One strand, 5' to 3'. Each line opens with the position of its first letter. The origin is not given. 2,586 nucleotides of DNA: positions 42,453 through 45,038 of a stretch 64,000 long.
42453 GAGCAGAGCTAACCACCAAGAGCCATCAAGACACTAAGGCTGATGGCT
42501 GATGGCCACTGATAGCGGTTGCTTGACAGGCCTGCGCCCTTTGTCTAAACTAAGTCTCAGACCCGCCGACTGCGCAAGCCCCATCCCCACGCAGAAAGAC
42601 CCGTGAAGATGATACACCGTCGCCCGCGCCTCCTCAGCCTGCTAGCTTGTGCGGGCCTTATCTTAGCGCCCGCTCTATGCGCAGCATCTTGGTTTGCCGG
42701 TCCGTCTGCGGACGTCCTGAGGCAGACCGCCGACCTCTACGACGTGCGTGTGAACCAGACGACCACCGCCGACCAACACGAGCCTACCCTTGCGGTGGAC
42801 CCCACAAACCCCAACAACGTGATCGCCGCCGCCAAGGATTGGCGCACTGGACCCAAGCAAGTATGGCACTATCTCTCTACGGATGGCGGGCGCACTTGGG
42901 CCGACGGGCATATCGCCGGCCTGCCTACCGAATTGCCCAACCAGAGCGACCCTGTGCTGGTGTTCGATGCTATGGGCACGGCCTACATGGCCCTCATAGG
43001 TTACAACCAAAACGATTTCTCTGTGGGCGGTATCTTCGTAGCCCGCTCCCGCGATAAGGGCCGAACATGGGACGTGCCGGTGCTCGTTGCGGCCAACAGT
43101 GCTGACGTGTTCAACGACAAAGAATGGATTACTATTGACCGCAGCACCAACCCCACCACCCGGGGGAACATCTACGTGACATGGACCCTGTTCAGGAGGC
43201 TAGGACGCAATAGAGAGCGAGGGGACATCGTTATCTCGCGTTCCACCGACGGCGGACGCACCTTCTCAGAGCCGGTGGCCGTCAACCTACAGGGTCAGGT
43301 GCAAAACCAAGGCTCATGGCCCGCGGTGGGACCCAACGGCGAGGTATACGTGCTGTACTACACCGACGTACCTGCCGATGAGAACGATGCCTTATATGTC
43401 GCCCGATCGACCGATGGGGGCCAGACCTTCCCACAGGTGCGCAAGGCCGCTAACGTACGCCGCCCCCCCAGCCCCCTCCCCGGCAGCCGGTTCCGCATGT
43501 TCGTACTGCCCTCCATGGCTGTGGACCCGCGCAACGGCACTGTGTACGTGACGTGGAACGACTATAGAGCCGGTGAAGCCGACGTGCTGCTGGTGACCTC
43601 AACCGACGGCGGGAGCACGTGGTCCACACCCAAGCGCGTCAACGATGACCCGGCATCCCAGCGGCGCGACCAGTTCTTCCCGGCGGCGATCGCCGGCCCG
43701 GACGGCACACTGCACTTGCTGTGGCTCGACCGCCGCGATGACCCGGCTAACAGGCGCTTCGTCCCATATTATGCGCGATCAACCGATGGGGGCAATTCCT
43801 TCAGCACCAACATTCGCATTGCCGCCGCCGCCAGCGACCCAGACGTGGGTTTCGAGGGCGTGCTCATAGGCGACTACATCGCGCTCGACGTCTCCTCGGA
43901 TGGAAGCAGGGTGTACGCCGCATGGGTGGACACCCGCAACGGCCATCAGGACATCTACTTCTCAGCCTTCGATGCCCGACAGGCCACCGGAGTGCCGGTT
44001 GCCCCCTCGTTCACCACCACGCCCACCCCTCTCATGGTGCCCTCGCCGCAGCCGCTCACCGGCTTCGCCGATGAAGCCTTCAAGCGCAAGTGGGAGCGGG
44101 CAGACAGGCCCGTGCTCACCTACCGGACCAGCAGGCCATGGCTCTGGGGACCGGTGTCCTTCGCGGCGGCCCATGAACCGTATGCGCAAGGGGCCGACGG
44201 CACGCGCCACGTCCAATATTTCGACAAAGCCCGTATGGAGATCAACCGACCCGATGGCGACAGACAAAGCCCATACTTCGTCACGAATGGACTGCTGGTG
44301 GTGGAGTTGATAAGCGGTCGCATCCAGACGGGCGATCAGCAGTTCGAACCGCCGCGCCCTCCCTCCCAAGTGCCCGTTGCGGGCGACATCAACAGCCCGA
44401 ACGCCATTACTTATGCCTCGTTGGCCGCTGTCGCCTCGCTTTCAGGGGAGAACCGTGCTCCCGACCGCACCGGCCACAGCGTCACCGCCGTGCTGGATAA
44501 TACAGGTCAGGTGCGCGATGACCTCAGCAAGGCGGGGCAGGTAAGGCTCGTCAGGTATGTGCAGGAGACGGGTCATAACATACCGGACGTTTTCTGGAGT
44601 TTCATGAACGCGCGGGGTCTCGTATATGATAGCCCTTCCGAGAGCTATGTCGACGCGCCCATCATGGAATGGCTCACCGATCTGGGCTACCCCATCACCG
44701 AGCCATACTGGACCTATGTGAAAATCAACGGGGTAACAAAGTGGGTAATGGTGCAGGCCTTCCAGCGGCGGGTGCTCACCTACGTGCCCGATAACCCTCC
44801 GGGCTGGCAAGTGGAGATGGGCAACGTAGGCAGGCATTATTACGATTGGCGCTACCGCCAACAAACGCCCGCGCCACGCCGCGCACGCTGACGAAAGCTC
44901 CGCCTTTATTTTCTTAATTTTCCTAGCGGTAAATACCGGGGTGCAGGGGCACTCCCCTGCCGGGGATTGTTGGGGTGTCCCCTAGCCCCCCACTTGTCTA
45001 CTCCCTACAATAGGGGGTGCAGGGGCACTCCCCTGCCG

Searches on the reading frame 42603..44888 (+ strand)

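Call 4: search_protein_families(library=pfam, proteins=[window:42603-44888:+], max_evalue=1)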
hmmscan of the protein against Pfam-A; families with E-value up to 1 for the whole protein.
window:42603-44888:+ (762 aa): 7 families
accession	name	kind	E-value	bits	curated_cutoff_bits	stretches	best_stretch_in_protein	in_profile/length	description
PF13088.12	BNR_2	-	7.8e-20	71.8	31.4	3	322-428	12-119/277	BNR repeat-like domain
PF24316.1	Tli3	-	6.1e-09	36.7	27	0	85-100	82-97/129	T6SS Tli3 immunity protein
PF02012.26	BNR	-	8.8e-07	28.4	27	1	90-100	1-11/12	BNR/Asp-box repeat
PF15892.11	BNR_4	-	5.8e-06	26.3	27.3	1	309-401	102-194/272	BNR repeat-containing family member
PF13859.12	BNR_3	-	0.0016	18.3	27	1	208-353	29-115/308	BNR repeat-like domain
PF15902.12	Sortilin-Vps10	-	0.0022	17.3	33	0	55-100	67-110/446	Sortilin, neurotensin receptor 3,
PF21471.3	Reelin_subrepeat-B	-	0.025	14.8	27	0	325-349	57-81/127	Reelin subrepeat B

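Call 62: search_protein_families(library=ncbifam, proteins=[window:42603-44888:+], max_evalue=0.01)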
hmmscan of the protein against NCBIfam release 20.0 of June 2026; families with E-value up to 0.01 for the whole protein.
window:42603-44888:+ (762 aa): 4 families
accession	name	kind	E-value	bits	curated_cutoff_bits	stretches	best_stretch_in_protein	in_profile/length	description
NF045728.1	glycosyl_F510_1955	equivalog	4.1e-05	23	175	0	60-101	139-172/246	F510_1955 family glycosylhydrolase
NF053835.1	PDIAV_lipo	equivalog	0.00042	19.8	90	1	304-458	147-293/458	PDIAV motif-containing lipoprotein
TIGR04275.1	beta_prop_Msarc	repeat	0.002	17.9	85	0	440-452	22-34/40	beta-propeller repeat protein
NF047818.1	LIC11996_lipo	equivalog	0.0025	17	350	0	246-345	324-421/422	LIC11996 family lipoprotein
